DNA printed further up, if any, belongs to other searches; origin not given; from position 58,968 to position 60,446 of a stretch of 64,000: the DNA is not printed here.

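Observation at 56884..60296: Amidinotransferase - CE4 deacetylase - methyltransferase cassette embedded in the legionaminic-acid-type operon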

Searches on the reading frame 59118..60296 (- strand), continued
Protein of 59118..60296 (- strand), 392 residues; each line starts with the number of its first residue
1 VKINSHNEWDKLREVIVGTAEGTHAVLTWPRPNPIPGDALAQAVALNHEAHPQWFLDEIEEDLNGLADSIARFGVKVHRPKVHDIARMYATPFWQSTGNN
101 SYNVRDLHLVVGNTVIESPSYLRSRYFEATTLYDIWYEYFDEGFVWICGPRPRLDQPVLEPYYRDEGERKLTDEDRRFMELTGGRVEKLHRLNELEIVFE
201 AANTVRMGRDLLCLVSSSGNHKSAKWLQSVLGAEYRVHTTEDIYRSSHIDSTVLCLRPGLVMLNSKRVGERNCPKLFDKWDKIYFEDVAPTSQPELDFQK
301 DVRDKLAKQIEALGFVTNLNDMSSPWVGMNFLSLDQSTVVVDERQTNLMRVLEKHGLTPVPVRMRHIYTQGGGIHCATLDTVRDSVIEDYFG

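Call 31: find_related_loci(query=A1, collection=genome_contigs, flank=8000)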
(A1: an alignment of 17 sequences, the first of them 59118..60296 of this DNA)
Query A1 (392 aa) in genome_contigs; peptide patterns used: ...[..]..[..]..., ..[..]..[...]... (x = any residue, [..] = any of these).
482 stretches matched a pattern; 339 encode a relative of the query (tblastn E <= 1e-3); the best 80 are kept; 80 distinct loci.
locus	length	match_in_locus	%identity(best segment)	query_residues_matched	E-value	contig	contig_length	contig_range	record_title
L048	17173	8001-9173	83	1-391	0e+0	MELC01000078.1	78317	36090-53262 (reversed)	MAG: Acidobacteria bacterium RIFCSPLOWO2_12_FULL_66_21 rifcsplowo2_12_scaffold_642, whole genome shotgun sequence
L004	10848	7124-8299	81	1-392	0e+0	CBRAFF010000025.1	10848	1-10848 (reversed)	MAG TPA_asm: uncultured bacterium isolate SRR11839220_concoct_112 genome assembly, contig: ERZ27397409.5805, whole genom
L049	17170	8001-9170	71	2-391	0e+0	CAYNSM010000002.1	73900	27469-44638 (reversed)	MAG TPA_asm: uncultured Planctomycetales bacterium isolate SRP278252_co1_54 genome assembly, contig: NODE_412_length_739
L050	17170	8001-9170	68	2-391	0e+0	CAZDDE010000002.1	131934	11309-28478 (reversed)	MAG TPA_asm: uncultured Candidatus Saccharibacteria bacterium isolate SRP178908_co1_52 genome assembly, contig: NODE_45_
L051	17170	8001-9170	70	2-391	0e+0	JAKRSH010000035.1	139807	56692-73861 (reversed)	MAG: Leptospiraceae bacterium isolate MS012 bin-012_34, whole genome shotgun sequence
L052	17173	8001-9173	70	1-391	0e+0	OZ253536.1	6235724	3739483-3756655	MAG: Terriglobia bacterium isolate 570eb75b-1a66-44b7-9e00-175d82520f17 genome assembly, chromosome: 1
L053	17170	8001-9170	70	2-391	0e+0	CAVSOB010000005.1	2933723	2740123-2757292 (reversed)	MAG: uncultured Acidobacteriota bacterium isolate MFD03346.bin.1.44 genome assembly, contig: contig_2716, whole genome s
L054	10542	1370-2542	69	1-391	0e+0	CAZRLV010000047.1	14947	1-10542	MAG TPA_asm: uncultured bacterium isolate binchicken_co141_92 genome assembly, contig: NODE_16725_length_14947_cov_3.905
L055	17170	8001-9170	69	2-391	0e+0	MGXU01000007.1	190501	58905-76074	MAG: Gammaproteobacteria bacterium RIFCSPHIGHO2_12_FULL_36_30 rifcsphigho2_12_scaffold_30, whole genome shotgun sequence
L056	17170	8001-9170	69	2-391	0e+0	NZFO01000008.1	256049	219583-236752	MAG: Magnetovibrio sp. isolate MED 129307, whole genome shotgun sequence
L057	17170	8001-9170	69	2-391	0e+0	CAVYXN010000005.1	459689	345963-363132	MAG: uncultured Acidobacteriota bacterium isolate MFD05705.bin.1.184 genome assembly, contig: contig_33552, whole genome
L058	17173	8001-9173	67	2-391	0e+0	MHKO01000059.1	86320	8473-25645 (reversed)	MAG: Candidatus Komeilibacteria bacterium RIFCSPLOWO2_02_FULL_48_11 rifcsplowo2_02_scaffold_972, whole genome shotgun se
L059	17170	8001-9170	68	2-391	0e+0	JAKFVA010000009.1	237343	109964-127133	MAG: Burkholderiales bacterium isolate D1_Bin_49 D1_0000031, whole genome shotgun sequence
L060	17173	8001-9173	69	1-391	0e+0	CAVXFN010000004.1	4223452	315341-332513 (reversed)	MAG: uncultured Gemmatimonadaceae bacterium isolate MFD02416.bin.1.95 genome assembly, contig: contig_3146, whole genome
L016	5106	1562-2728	68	3-391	0e+0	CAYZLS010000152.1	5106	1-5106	MAG TPA_asm: uncultured Wenzhouxiangellaceae bacterium isolate SRP308112_co1_380 genome assembly, contig: NODE_33386_len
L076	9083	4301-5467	54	1-391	8e-142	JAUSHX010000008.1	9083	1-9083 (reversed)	MAG: bacterium isolate E14_metabat.bin.210 E14_k141_953787, whole genome shotgun sequence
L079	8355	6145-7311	54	1-391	5e-138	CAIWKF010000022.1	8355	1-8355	MAG: Candidatus Staskawiczbacteria bacterium isolate Loclat_bin-05792 genome assembly, contig: bin-05792:022/137, whole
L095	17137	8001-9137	48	1-383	1e-111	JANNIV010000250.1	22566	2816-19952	MAG: Nitrospira sp. isolate SOY_40_metabat_37 SOY_40_k141_3132916, whole genome shotgun sequence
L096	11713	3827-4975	44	1-387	3e-111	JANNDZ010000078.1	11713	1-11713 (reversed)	MAG: Pseudanabaena sp. OTE_75_metabat_487_sub OTE_75_k141_2988172, whole genome shotgun sequence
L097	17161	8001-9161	45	1-391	8e-111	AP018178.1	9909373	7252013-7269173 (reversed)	Calothrix sp. NIES-2100 DNA, nearly complete genome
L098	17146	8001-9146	47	1-386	5e-110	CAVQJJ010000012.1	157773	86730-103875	MAG: uncultured Alphaproteobacteria bacterium isolate MFD10064.bin.1.81 genome assembly, contig: contig_43503, whole gen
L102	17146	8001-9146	46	1-385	1e-107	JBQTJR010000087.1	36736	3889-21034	MAG: Sphingosinicella sp. isolate SAR252 c_000000095363, whole genome shotgun sequence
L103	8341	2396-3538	46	1-385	8e-106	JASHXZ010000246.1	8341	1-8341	MAG: Xanthobacteraceae bacterium isolate JOPF270 JOPF_A14C_contig_154236, whole genome shotgun sequence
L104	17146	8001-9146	47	1-385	1e-105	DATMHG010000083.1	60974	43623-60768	MAG TPA_asm: Sphingomicrobium sp. isolate SMAG_U13509 k141_10752, whole genome shotgun sequence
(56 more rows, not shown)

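Call 37: search_protein_families(library=pfam, proteins=[L104:9089-10711:+, L104:11006-12958:+, L104:13517-15205:+, L104:482-2302:+, L098:8963-10330:+, L098:10830-12170:+, L098:13812-15572:+, L098:15591-16919:+, L097:9450-11549:+, L104:7306-7986:+], max_evalue=0.001)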
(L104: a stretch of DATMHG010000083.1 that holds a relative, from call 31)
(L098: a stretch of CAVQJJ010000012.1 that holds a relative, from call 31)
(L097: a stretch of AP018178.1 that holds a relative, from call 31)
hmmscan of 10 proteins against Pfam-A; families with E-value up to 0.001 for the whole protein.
L104:9089-10711:+ (540 aa): 0 families

L104:11006-12958:+ (650 aa): 0 families

L104:13517-15205:+ (562 aa): 6 families
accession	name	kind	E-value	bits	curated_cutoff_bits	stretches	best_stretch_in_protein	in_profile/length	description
PF02518.31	HATPase_c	-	1.3e-23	84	26.4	1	446-559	1-110/111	Histidine kinase-, DNA gyrase B-, and HSP90-like ATPase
PF00512.31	HisKA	-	2.8e-12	46.9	26.9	1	336-398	3-65/66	His Kinase A (phospho-acceptor) domain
PF00672.30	HAMP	-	5.3e-11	43.1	25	1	275-330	1-53/53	HAMP domain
PF13755.11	Sensor_TM1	-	3.3e-06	27.2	26.6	1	63-114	11-62/68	Sensor N-terminal transmembrane domain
PF13756.12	Stimulus_sens_1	-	2.5e-05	25.2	29.8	1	123-214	9-102/111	Stimulus-sensing domain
PF13581.12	HATPase_c_2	-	0.0001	22.8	27.4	1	454-533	39-111/127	Histidine kinase-like ATPase domain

L104:482-2302:+ (606 aa): 5 families
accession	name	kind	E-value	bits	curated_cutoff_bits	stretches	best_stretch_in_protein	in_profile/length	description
PF00005.33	ABC_tran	-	3.4e-32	112.3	25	1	389-539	2-137/137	ABC transporter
PF00664.28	ABC_membrane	-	2e-09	38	28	1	89-294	37-244/274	ABC transporter transmembrane region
PF02463.25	SMC_N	-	7.9e-08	32.4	40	1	510-582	136-211/220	RecF/RecN/SMC N terminal domain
PF13555.12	AAA_29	-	0.00015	21.8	27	1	393-424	17-48/61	P-loop containing region of AAA domain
PF13401.12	AAA_22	-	0.00073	20.3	27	0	401-556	8-107/130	AAA domain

L098:8963-10330:+ (455 aa): 0 families

L098:10830-12170:+ (446 aa): 0 families

L098:13812-15572:+ (586 aa): 2 families
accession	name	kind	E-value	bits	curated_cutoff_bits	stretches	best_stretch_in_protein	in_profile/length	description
PF13439.12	Glyco_transf_4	-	5e-05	23.8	28.5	1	224-359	19-165/170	Glycosyltransferase Family 4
PF13692.12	Glyco_trans_1_4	-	0.00034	21.3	27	0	394-526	15-140/142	Glycosyl transferases group 1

L098:15591-16919:+ (442 aa): 2 families
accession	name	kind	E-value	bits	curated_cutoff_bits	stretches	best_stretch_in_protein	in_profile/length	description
PF13439.12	Glyco_transf_4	-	6.2e-13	49.6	28.5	1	23-206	9-163/170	Glycosyltransferase Family 4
PF13579.12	Glyco_trans_4_4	-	1.1e-12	49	29.7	1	23-191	8-143/158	Glycosyl transferase 4-like domain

L097:9450-11549:+ (699 aa): 4 families
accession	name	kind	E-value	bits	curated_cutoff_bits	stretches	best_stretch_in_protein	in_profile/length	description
PF05721.19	PhyH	-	1.3e-12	48.9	22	1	449-650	2-209/213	Phytanoyl-CoA dioxygenase (PhyH)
PF08241.18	Methyltransf_11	-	2.8e-07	31.5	21.2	1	170-216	48-94/95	Methyltransferase domain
PF13847.12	Methyltransf_31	-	2.2e-05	24.6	27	1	169-217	59-109/145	Methyltransferase domain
PF05148.21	Methyltransf_8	-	0.00072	19.9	27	0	152-217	92-156/219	Hypothetical methyltransferase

L104:7306-7986:+ (226 aa): 9 families
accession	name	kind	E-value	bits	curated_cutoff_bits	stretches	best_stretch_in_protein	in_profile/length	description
PF13489.12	Methyltransf_23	-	6.1e-13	49.3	27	1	42-148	21-118/164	Methyltransferase domain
PF08242.18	Methyltransf_12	-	4.4e-12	47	30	1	48-143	1-97/98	Methyltransferase domain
PF13649.12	Methyltransf_25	-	1.1e-11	45.8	27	1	47-141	1-96/97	Methyltransferase domain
PF08241.18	Methyltransf_11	-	9e-10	39.5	21.2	1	48-145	1-94/95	Methyltransferase domain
PF13847.12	Methyltransf_31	-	5.7e-08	33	27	1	43-146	3-109/145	Methyltransferase domain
PF03848.20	TehB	-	3.1e-06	27.2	20.4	1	46-142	33-124/193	Tellurite resistance protein TehB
PF03291.22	mRNA_G-N7_MeTrfase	-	4.6e-06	26.4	26.6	1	43-90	61-109/315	mRNA (guanine-N(7))-methyltransferase domain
PF02353.26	CMAS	-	5.9e-05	23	27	1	45-144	64-162/273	Mycolic acid cyclopropane synthetase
PF07021.18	MetW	-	0.00022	21.4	21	1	45-121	15-87/193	Methionine biosynthesis protein MetW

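Call 46: search_dna_similar(query=window:59118-60296:-, collection=phages, mode=protein, max_rows=25)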
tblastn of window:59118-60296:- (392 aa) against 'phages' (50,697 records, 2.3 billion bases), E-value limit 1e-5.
Records with a match: 14; places in all: 14; records where one place covers at least 80% of the query: 4.
Best place of each record, by identity: <60% 14.
By first word of the organism name: Campylobacter 12; Synechococcus 1; Marine 1.
By host as written in the record: - 5; Campylobacter jejuni 4; Campylobacter sp. 2; Synechococcus sp. WH7803 1; Campylobacter jejuni RM1221 1; Campylobacter coli 99-2 1.
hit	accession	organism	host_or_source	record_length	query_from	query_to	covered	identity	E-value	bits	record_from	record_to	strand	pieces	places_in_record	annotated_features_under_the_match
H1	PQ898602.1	Synechococcus phage S-SCSM2R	Synechococcus sp. WH7803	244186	2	383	97%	28.2%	3e-29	125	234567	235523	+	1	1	inosamine amidinotransferase | 2OG-Fe(II) oxygenase family protein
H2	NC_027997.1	Campylobacter phage CP220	Campylobacter sp.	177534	5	383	97%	27.8%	8e-33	136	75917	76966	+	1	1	hypothetical phage protein (possible glycine amidinotransferase) | superfamily hit to SSF55909, Pentein, score 3.9e-47 | HMMPfam hit to PF02274, Amidinotransferase, score 0.0045 | hypothetical protein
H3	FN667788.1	Campylobacter phage CP220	Campylobacter sp.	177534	5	383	97%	27.8%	8e-33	136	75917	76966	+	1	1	hypothetical phage protein (possible glycine amidinotransferase) | superfamily hit to SSF55909, Pentein, score 3.9e-47 | HMMPfam hit to PF02274, Amidinotransferase, score 0.0045 | hypothetical phage protein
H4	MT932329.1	Campylobacter phage F379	Campylobacter jejuni RM1221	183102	5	383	97%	27.1%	1e-32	135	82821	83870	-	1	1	putative glycine/inosamine-phosphate amidinotransferase | hypothetical protein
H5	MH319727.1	Marine virus AG-345-D19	single cell amplified by WGA-X; seawater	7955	186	383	51%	24.4%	2e-7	59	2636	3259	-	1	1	record has no annotation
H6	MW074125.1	Campylobacter phage CJLB-12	Campylobacter jejuni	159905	193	383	49%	22.2%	7e-7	57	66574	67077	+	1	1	hypothetical protein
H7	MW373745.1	Campylobacter phage CJLB-13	Campylobacter jejuni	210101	193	383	49%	22.2%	7e-7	57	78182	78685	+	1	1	record has no annotation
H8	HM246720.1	Campylobacter phage vB_CcoM-IBB_35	-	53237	193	383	49%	22.2%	8e-7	57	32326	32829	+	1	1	hypothetical protein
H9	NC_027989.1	Campylobacter phage vB_CcoM-IBB_35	-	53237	193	383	49%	22.2%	8e-7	57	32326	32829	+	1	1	hypothetical protein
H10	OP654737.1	Campylobacter phage vB_CjeM_WX1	Campylobacter jejuni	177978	193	383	49%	22.2%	1e-6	57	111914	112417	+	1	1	amidinotransferase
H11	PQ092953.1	Campylobacter phage CC_R7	Campylobacter coli 99-2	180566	193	383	49%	22.2%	1e-6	57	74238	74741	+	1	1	glycine amidinotransferase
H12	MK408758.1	Campylobacter phage CP20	Campylobacter jejuni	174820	193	383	49%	21.6%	1e-6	57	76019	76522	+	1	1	glycine amidinotransferase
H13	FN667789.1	Campylobacter phage CPt10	-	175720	193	383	49%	21.6%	1e-6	57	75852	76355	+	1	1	hypothetical phage protain (possible glycine amidinotransferase)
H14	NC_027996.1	Campylobacter phage CPt10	-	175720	193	383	49%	21.6%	1e-6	57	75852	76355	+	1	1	hypothetical phage protain (possible glycine amidinotransferase)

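Call 48: search_protein_families(library=pfam, proteins=[L102:2923-4332:+, L095:9628-11130:+, L096:7005-8825:+, L096:8828-9880:+, L096:9885-10952:+, L096:10957-11670:+, L079:7338-8087:+, L076:5421-6518:+, L076:6537-7211:+, L103:3632-4813:+], max_evalue=0.001)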
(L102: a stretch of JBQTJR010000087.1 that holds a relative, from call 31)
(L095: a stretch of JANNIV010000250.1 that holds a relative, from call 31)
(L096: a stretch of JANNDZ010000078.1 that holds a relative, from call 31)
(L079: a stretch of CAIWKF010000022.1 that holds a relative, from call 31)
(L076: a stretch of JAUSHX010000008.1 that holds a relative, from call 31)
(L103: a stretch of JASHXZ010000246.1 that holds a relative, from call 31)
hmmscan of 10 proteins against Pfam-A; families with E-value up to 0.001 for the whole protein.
L102:2923-4332:+ (469 aa): 0 families

L095:9628-11130:+ (500 aa): 0 families

L096:7005-8825:+ (606 aa): 0 families

L096:8828-9880:+ (350 aa): 1 family
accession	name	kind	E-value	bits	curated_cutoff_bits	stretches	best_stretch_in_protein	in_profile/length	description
PF05721.19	PhyH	-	1.2e-07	32.7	22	1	99-298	2-204/213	Phytanoyl-CoA dioxygenase (PhyH)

L096:9885-10952:+ (355 aa): 6 families
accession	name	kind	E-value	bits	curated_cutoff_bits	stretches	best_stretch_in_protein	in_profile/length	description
PF13489.12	Methyltransf_23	-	8.5e-21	74.8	27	1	112-253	20-162/164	Methyltransferase domain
PF08241.18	Methyltransf_11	-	2.2e-14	54.3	21.2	1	120-210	2-94/95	Methyltransferase domain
PF08242.18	Methyltransf_12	-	1.2e-11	45.6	30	1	120-208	2-97/98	Methyltransferase domain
PF13649.12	Methyltransf_25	-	1.1e-09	39.3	27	1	118-207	1-97/97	Methyltransferase domain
PF13847.12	Methyltransf_31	-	9.7e-08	32.3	27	1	116-215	5-113/145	Methyltransferase domain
PF02353.26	CMAS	-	4.7e-05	23.3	27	1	101-222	49-175/273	Mycolic acid cyclopropane synthetase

L096:10957-11670:+ (237 aa): 6 families
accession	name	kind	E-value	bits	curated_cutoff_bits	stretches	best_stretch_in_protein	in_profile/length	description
PF08241.18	Methyltransf_11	-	1.7e-10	41.8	21.2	1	80-134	35-90/95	Methyltransferase domain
PF13489.12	Methyltransf_23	-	2.5e-06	27.8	27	1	46-135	20-113/164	Methyltransferase domain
PF07021.18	MetW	-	9.7e-06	25.8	21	1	42-139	7-110/193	Methionine biosynthesis protein MetW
PF13847.12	Methyltransf_31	-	7.6e-05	22.9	27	0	79-136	47-106/145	Methyltransferase domain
PF13649.12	Methyltransf_25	-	0.00013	23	27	1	87-133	47-95/97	Methyltransferase domain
PF08242.18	Methyltransf_12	-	0.00015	22.8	30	1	68-130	25-91/98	Methyltransferase domain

L079:7338-8087:+ (249 aa): 1 family
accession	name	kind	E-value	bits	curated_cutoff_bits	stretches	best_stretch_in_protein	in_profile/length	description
PF01261.30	AP_endonuc_2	-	9.6e-20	71.8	31.1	1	47-239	38-240/249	Xylose isomerase-like TIM barrel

L076:5421-6518:+ (365 aa): 7 families
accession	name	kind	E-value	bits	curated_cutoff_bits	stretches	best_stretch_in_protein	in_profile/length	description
PF13489.12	Methyltransf_23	-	3e-24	86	27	1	158-310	10-164/164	Methyltransferase domain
PF08241.18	Methyltransf_11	-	1.6e-09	38.7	21.2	1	174-261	1-94/95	Methyltransferase domain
PF08242.18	Methyltransf_12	-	4.2e-09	37.5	30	1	174-260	1-98/98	Methyltransferase domain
PF13649.12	Methyltransf_25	-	2.6e-08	34.9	27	1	173-247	1-87/97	Methyltransferase domain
PF13847.12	Methyltransf_31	-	9e-07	29.1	27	1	172-279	6-127/145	Methyltransferase domain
PF01728.25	FtsJ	-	9.7e-05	22.8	24.1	1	160-242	9-106/181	FtsJ-like methyltransferase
PF02353.26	CMAS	-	0.00035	20.4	27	1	172-264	65-166/273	Mycolic acid cyclopropane synthetase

L076:6537-7211:+ (224 aa): 2 families
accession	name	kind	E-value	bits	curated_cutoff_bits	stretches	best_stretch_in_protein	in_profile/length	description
PF05711.17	TylF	-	2.5e-13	50.3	23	1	24-197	71-241/264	Macrocin-O-methyltransferase (TylF)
PF13578.12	Methyltransf_24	-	4e-08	34.5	26.3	1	50-184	1-105/105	Methyltransferase domain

L103:3632-4813:+ (393 aa): 0 families

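Call 58: search_protein_families(library=ncbifam, proteins=[L001:5614-6612:+], max_evalue=1e-10)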
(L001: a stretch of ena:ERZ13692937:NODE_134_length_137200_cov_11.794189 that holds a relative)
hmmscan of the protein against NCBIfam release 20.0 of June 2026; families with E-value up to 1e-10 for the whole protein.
L001:5614-6612:+ (332 aa): 23 families
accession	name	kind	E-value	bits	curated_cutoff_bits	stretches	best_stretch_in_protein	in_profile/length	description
TIGR04180.1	EDH_00030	hypoth_equivalog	5.3e-157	521.4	475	1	4-299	1-296/297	NAD-dependent 4,6-dehydratase LegB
TIGR01181.1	dTDP_gluc_dehyt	equivalog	5.4e-49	167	365.1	1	3-318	1-313/321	dTDP-glucose 4,6-dehydratase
TIGR01179.1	galE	equivalog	2.1e-43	148.4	262.3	1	3-300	1-312/332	UDP-glucose 4-epimerase GalE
TIGR03466.1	HpnA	hypoth_equivalog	2.4e-30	105.6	367.65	1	3-262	2-249/327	hopanoid-associated sugar epimerase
NF007582.0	PRK10217.1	equivalog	1.5e-29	103.2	698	1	1-316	1-331/355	dTDP-glucose 4,6-dehydratase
TIGR02622.1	CDP_4_6_dhtase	equivalog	8.4e-28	97.5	278.45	1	2-318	5-332/352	CDP-glucose 4,6-dehydratase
NF007490.0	PRK10084.1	subfamily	2.4e-27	95.9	649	1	3-319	2-337/361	dTDP-glucose 4,6-dehydratase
NF007956.0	PRK10675.1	subfamily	6e-26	91.4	394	1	3-296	2-313/338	UDP-glucose 4-epimerase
NF042422.1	oxyalk_red_OleD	equivalog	5.5e-25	88.4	580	1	3-264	2-248/329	2-alkyl-3-oxoalkanoate reductase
NF011728.1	PRK15181.1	equivalog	2.5e-24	86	760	1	2-232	16-254/348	Vi polysaccharide biosynthesis UDP-N-acetylglucosaminuronic acid C-4 epimerase TviC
TIGR01472.1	gmd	equivalog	1.2e-23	83.8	415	1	2-300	1-326/342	GDP-mannose 4,6-dehydratase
NF042423.1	oxyalk_red_Shew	equivalog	1.7e-23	83.2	580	1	2-228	9-221/331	2-alkyl-3-oxoalkanoate reductase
TIGR03589.1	PseB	equivalog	3.7e-21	75.4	407.75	1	2-297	5-275/324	UDP-N-acetylglucosamine 4,6-dehydratase (inverting)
NF047922.1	GDPFucSynFcl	equivalog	5.5e-20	72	500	1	76-318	57-303/308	GDP-L-fucose synthase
NF008872.0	PRK11908.1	equivalog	5.8e-20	71.6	294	1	1-264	1-276/349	bifunctional UDP-4-keto-pentose/UDP-xylose synthase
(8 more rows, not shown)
